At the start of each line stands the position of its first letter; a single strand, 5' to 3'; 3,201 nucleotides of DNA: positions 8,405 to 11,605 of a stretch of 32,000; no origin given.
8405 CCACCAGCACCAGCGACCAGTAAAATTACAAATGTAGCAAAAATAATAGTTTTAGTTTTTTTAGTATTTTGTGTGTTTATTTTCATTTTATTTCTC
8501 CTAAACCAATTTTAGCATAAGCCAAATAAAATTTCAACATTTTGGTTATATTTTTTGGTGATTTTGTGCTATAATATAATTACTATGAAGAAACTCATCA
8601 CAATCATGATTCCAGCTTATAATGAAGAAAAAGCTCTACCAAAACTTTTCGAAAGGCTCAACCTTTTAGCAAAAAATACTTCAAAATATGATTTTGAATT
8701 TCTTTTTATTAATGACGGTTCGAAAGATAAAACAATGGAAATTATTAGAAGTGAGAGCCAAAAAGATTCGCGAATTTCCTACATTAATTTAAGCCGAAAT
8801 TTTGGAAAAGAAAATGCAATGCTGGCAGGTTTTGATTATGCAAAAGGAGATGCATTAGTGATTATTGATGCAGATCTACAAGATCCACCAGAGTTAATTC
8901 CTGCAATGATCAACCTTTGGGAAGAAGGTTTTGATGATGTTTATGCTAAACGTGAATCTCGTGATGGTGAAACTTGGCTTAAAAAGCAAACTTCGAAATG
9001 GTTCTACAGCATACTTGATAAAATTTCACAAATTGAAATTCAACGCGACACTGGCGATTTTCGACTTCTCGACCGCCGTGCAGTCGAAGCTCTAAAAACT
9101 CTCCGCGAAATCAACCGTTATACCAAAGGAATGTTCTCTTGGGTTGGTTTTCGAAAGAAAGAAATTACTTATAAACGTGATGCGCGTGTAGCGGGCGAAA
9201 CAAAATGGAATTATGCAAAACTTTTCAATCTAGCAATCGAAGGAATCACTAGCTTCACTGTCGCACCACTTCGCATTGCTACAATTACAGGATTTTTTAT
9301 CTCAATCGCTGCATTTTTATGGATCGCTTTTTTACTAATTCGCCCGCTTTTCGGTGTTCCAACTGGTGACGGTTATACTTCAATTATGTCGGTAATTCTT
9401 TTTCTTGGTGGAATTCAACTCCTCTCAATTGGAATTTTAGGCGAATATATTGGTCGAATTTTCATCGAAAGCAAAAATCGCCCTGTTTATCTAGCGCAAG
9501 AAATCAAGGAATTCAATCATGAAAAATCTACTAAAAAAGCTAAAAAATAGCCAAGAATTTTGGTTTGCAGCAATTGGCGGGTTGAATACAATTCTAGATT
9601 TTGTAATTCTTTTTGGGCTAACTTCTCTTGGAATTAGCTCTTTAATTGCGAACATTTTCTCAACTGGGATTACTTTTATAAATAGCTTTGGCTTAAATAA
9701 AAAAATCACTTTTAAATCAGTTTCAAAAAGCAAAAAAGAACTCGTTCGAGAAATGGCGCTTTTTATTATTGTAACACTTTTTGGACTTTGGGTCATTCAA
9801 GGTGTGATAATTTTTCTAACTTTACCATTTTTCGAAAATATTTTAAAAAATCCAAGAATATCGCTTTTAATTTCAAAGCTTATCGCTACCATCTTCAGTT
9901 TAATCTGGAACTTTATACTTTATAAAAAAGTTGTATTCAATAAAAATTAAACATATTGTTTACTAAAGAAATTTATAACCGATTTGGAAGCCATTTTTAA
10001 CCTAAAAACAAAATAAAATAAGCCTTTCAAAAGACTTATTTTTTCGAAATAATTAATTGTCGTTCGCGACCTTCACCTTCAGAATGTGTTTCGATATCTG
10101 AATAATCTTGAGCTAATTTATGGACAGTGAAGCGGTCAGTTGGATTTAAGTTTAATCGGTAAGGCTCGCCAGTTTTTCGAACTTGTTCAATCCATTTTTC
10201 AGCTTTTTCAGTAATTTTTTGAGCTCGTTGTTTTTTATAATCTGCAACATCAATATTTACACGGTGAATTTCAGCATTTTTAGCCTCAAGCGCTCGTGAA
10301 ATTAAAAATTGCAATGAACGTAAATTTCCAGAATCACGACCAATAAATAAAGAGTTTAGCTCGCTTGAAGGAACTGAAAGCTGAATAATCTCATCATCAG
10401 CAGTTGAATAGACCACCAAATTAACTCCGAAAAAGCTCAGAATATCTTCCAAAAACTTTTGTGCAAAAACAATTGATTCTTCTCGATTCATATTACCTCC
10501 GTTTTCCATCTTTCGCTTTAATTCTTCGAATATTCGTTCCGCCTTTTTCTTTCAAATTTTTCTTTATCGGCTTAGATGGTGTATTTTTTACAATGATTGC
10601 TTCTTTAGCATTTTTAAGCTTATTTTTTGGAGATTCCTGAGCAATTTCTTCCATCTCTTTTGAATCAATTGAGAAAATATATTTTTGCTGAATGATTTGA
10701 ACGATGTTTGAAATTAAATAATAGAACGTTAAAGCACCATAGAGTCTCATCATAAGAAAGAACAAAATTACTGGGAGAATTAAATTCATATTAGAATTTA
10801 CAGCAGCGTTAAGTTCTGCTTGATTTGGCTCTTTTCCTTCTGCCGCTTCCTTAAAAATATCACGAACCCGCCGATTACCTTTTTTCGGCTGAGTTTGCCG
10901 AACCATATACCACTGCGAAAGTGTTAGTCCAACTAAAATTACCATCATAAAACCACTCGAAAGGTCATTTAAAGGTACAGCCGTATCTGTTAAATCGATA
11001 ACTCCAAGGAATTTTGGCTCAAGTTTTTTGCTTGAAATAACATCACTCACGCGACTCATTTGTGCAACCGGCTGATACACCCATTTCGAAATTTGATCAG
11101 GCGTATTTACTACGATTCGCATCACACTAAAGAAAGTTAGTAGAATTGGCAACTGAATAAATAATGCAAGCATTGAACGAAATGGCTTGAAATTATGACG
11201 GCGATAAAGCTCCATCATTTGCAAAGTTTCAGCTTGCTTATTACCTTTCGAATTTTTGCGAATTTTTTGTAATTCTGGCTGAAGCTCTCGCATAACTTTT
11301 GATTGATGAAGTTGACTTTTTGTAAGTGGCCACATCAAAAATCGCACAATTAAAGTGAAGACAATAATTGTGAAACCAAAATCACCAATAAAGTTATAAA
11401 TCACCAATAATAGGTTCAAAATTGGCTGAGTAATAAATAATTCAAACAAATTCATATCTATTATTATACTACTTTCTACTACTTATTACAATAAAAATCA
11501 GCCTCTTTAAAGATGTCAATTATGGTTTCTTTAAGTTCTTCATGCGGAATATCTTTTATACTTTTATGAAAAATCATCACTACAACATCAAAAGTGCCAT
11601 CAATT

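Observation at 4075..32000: Large over-representation of the palindrome TTCGAA (mostly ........) in the backbone and none in the island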

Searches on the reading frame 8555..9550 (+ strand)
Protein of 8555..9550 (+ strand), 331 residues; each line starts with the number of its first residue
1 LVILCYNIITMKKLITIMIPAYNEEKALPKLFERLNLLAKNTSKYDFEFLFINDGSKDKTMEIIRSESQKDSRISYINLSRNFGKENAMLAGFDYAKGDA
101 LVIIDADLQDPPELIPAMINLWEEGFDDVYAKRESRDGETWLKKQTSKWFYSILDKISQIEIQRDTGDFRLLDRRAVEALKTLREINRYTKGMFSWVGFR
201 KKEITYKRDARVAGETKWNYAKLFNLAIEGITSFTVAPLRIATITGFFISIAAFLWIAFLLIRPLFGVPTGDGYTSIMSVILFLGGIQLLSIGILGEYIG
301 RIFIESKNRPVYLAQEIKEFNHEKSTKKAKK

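Call 44: search_protein_families(library=pfam, proteins=[window:8555-9550:+], max_evalue=0.001)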
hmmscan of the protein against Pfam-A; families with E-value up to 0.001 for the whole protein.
window:8555-9550:+ (331 aa): 3 families
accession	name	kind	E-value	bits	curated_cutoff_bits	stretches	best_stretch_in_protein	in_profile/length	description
PF00535.33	Glycos_transf_2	-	7e-36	124.1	23.3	1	16-179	1-166/168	Glycosyl transferase family 2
PF10111.15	Glyco_tranf_2_2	-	2.6e-09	37.4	27.3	1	16-109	1-93/276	Glycosyltransferase like family 2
PF13641.12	Glyco_tranf_2_3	-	1e-06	29.4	27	1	15-143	3-133/230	Glycosyltransferase like family 2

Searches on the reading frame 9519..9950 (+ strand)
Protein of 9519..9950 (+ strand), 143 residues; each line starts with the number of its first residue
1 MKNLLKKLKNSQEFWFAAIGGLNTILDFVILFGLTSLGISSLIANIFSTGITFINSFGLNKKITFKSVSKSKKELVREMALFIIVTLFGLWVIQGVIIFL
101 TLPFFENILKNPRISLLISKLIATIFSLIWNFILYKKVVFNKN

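Call 44: search_protein_families(library=pfam, proteins=[window:9519-9950:+], max_evalue=0.001)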
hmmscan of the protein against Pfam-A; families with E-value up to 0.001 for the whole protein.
window:9519-9950:+ (143 aa): 1 family
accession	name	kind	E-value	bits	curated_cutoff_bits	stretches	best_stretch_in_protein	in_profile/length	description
PF04138.20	GtrA_DPMS_TM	-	7.8e-20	71.7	26.1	1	16-140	2-117/117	GtrA/DPMS, transmembrane domain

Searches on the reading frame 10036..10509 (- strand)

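Call 44: search_protein_families(library=pfam, proteins=[window:10036-10509:-], max_evalue=0.001)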
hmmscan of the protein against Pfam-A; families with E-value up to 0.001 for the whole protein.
window:10036-10509:- (157 aa): 1 family
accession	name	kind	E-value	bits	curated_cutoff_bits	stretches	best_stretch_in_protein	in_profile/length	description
PF01424.28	R3H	-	6.7e-11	42.5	26.8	1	101-156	5-60/60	R3H domain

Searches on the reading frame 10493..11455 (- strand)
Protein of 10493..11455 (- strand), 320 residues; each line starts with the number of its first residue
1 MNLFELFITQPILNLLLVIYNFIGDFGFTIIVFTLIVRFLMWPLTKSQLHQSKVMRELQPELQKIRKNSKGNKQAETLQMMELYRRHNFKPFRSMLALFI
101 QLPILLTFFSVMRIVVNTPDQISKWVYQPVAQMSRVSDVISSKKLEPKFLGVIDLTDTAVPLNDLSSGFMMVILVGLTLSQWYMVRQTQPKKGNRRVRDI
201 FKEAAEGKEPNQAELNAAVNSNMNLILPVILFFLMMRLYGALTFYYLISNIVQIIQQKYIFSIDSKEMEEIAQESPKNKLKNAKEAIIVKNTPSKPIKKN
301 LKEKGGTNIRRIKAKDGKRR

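Call 44: search_protein_families(library=pfam, proteins=[window:10493-11455:-], max_evalue=0.001)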
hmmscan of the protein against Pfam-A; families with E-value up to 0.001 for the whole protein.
window:10493-11455:- (320 aa): 1 family
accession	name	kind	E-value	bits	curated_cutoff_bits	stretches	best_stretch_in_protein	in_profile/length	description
PF02096.25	60KD_IMP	-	8.8e-36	123.8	35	1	26-260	1-161/163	60Kd inner membrane protein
